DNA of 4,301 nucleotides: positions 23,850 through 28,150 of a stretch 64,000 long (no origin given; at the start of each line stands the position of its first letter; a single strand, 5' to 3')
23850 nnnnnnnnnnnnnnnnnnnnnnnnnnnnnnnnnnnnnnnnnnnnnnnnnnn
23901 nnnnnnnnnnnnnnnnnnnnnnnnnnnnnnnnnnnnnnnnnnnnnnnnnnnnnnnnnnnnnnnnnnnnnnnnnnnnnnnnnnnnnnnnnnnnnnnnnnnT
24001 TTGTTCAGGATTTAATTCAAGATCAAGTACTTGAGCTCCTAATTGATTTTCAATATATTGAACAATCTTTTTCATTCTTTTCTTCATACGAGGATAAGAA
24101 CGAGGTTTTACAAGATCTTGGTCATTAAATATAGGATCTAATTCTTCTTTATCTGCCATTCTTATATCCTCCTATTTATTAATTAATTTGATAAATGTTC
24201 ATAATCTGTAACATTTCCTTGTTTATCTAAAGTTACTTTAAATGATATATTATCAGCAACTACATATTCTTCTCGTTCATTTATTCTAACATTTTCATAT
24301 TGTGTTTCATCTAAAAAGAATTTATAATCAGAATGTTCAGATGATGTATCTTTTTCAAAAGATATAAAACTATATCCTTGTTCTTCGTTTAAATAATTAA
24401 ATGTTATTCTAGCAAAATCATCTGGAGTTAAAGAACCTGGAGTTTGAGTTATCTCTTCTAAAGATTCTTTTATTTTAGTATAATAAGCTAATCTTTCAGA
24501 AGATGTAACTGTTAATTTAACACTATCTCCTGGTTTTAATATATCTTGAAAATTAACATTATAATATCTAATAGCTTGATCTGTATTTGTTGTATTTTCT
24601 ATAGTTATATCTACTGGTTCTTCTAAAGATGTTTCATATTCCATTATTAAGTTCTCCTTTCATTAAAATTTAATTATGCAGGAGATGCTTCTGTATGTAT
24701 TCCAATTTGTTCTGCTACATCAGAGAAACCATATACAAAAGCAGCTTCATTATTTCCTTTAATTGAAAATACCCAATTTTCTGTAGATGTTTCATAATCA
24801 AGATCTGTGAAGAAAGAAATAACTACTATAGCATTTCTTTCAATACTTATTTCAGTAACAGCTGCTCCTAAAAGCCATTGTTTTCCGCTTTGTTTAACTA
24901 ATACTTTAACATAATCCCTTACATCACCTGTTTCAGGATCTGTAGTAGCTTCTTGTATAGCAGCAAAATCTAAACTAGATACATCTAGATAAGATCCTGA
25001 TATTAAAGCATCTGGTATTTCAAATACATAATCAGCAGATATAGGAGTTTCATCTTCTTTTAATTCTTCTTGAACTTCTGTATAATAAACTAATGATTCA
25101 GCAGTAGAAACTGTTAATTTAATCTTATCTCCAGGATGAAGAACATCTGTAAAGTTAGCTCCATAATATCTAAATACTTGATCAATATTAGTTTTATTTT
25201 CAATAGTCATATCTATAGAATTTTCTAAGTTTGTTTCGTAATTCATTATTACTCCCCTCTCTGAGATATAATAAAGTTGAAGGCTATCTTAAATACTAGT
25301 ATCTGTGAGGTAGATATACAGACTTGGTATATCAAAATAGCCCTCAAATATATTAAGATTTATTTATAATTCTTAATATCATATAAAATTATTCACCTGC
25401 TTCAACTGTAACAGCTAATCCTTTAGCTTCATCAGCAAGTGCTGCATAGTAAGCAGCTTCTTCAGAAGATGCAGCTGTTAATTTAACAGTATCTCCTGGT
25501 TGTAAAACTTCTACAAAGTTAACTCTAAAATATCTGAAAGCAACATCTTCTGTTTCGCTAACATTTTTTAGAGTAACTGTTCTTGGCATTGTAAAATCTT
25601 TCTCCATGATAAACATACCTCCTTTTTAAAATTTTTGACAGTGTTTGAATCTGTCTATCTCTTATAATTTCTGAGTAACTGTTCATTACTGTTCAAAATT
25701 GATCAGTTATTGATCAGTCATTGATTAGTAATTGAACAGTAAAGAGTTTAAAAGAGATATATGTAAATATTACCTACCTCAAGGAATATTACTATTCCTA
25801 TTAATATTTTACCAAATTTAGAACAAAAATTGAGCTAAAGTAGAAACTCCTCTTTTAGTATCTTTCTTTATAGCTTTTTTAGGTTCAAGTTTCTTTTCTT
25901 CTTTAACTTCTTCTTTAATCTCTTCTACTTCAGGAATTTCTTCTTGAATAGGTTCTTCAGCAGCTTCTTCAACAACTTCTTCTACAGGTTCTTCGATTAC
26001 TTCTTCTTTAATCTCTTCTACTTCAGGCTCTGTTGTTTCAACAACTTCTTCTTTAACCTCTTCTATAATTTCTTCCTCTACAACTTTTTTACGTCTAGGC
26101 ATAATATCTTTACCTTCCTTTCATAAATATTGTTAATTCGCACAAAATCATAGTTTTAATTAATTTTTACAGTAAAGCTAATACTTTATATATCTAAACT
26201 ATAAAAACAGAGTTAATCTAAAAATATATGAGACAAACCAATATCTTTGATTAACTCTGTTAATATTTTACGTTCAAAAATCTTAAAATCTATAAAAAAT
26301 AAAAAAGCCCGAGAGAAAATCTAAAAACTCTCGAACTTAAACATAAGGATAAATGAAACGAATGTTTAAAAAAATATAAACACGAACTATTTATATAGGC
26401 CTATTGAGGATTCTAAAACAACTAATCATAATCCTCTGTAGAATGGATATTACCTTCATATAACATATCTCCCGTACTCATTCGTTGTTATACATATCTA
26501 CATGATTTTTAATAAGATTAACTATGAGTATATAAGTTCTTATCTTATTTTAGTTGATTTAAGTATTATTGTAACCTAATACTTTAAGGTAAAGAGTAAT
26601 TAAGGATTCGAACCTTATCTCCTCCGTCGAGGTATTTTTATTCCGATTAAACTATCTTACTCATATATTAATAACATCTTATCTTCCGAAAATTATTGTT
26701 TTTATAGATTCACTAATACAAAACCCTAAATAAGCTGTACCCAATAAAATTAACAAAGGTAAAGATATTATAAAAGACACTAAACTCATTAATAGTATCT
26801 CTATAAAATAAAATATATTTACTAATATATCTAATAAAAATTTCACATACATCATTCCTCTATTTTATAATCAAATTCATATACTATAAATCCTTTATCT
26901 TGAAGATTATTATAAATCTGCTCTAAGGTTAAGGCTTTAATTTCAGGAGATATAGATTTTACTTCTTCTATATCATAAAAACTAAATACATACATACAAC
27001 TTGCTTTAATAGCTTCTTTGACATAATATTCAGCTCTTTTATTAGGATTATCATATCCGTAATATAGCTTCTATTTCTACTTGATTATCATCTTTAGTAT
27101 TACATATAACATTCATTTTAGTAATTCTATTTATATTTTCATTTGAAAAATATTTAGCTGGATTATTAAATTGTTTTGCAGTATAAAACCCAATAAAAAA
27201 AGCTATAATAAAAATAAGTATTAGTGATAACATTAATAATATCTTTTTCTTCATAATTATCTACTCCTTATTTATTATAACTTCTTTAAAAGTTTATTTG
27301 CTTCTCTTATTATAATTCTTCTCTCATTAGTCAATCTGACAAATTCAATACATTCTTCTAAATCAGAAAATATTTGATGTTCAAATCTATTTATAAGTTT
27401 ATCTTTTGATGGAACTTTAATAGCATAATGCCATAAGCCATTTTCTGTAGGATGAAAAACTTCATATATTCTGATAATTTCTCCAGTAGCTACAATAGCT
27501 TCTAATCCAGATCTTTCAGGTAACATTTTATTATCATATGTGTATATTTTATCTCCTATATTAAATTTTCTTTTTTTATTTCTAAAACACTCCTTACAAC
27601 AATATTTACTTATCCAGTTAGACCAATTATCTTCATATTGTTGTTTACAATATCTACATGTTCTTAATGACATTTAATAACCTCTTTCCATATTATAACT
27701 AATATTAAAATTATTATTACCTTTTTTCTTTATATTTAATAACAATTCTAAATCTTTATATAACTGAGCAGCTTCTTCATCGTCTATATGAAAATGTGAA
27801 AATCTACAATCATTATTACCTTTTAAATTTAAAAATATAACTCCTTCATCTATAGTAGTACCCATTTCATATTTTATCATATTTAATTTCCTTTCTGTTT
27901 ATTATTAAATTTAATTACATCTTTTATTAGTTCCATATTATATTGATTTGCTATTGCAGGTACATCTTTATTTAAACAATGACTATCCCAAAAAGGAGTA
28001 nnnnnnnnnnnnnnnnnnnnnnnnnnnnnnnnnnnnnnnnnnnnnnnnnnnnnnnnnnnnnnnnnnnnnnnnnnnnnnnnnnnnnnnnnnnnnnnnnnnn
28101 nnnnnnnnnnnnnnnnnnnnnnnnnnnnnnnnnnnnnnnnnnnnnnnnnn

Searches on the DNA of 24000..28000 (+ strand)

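Call 6: search_dna_similar(query=window:24000-28000:+, collection=phages, mode=near, max_rows=30)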
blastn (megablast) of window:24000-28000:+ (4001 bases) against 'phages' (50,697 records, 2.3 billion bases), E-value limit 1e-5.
No match.

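Call 13: search_dna_similar(query=window:25300-26200:+, collection=phages, mode=distant, max_rows=25)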
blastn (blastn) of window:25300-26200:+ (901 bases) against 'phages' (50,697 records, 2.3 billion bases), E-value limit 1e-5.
No match.

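Call 19: search_rna_families(source=window, start=25300, end=26100, threshold=evalue, max_evalue=10)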
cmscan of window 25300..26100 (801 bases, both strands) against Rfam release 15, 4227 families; matches with E-value up to 10: 12.
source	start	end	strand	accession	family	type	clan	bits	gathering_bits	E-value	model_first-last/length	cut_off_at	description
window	25425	25476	-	RF03936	mir-4079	Gene; miRNA;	-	20.5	62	0.14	1-51/51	no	mir-4079 microRNA precursor family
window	25425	25476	+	RF03936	mir-4079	Gene; miRNA;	-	20.4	62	0.15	1-51/51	no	mir-4079 microRNA precursor family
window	25652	25765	+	RF03621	MIR4245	Gene; miRNA;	-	18.3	74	2.5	1-128/128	no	MIR4245 microRNA precursor family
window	25819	25900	-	RF03483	MIR319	Gene; miRNA;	-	17.8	54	0.91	1-92/92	no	MIR319 microRNA precursor family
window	25521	25573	-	RF03697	mir-722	Gene; miRNA;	-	17.2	81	3.3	1-67/67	no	mir-722 microRNA precursor family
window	25928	26023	-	RF02298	TtnuCD22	Gene; snRNA; snoRNA; CD-box;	-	17.1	85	2.4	1-77/77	no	Tetrahymena snoRNA TtnuCD22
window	25773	25844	-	RF03387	mir-1902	Gene; miRNA;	-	16.8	80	3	1-79/79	no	mir-1902 microRNA precursor family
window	25605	25661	-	RF03084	DUF2815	Gene; sRNA;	-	16.1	41.2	5.5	1-62/62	no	DUF2815 RNA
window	25909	25998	-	RF02191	TCL6_1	Gene; lncRNA;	-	14.7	60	1.4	1-113/113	no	T-cell leukemia/lymphoma 6 conserved region 1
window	26021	26063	-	RF01306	sR52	Gene; snRNA; snoRNA; CD-box;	-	14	50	3.3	1-60/60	no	Small nucleolar RNA sR52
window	25901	25925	-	RF01306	sR52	Gene; snRNA; snoRNA; CD-box;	-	13.9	50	3.5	1-60/60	no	Small nucleolar RNA sR52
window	25366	25400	+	RF02933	ARRPOF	Gene; sRNA;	-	10.5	127.2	7.4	1-256/256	no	ARRPOF RNA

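Call 83: search_rna_families(sources=[L019, L026, L015, L017, L036, L041, L046, L047, L072, L069, L027, L020], threshold=gathering)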
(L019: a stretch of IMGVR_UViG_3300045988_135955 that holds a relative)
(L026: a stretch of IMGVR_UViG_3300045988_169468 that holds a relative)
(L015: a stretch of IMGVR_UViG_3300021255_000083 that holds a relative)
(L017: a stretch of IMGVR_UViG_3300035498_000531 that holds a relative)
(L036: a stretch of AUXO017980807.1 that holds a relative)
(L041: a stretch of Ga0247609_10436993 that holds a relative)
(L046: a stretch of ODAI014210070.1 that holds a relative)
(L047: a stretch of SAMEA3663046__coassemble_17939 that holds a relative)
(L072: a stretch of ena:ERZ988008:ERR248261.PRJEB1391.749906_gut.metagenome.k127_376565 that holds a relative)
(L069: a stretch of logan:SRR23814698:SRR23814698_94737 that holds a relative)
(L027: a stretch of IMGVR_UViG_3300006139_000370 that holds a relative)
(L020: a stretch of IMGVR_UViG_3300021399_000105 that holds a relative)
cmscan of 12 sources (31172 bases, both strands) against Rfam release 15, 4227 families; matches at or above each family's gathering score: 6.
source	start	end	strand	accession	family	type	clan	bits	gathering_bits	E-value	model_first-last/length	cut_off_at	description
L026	842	929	+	RF00005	tRNA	Gene; tRNA;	CL00001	59.6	29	1.1e-10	1-71/71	no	tRNA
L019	826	909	+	RF00005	tRNA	Gene; tRNA;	CL00001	59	29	1.7e-10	1-71/71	no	tRNA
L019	731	816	+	RF00005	tRNA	Gene; tRNA;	CL00001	54.1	29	3.7e-09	1-71/71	no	tRNA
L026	1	63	+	RF00005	tRNA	Gene; tRNA;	CL00001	40.4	29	2.2e-05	9-71/71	5'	tRNA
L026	292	377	+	RF00005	tRNA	Gene; tRNA;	CL00001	39.4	29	3.9e-05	1-71/71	no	tRNA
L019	12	81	+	RF00005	tRNA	Gene; tRNA;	CL00001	37.4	29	0.00015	1-71/71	no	tRNA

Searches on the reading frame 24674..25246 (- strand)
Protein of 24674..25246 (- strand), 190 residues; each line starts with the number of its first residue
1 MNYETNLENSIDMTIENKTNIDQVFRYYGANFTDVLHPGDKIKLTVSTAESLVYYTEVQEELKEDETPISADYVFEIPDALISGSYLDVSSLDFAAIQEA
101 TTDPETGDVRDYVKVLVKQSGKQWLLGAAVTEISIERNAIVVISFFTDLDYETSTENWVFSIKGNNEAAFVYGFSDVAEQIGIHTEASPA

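Call 10: search_protein_families(library=phrogs, proteins=[window:24674-25246:-], max_evalue=0.01)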
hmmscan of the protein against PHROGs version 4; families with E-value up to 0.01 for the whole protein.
window:24674-25246:- (190 aa): 0 families

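Call 11: search_protein_families(library=pfam, proteins=[window:24674-25246:-], max_evalue=0.01)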
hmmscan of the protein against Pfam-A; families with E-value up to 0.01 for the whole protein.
window:24674-25246:- (190 aa): 0 families

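Call 14: find_related_loci(query=window:24674-25246:-, collection=viral_contigs, flank=4000)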
Query window:24674-25246:- (190 aa) in viral_contigs; peptide patterns used: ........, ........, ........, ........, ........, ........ (x = any residue, [..] = any of these).
6 stretches matched a pattern; 1 encode a relative of the query (tblastn E <= 1e-3); 1 distinct loci.
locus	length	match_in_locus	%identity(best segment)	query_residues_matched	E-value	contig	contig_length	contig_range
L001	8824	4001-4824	95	1-189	3e-119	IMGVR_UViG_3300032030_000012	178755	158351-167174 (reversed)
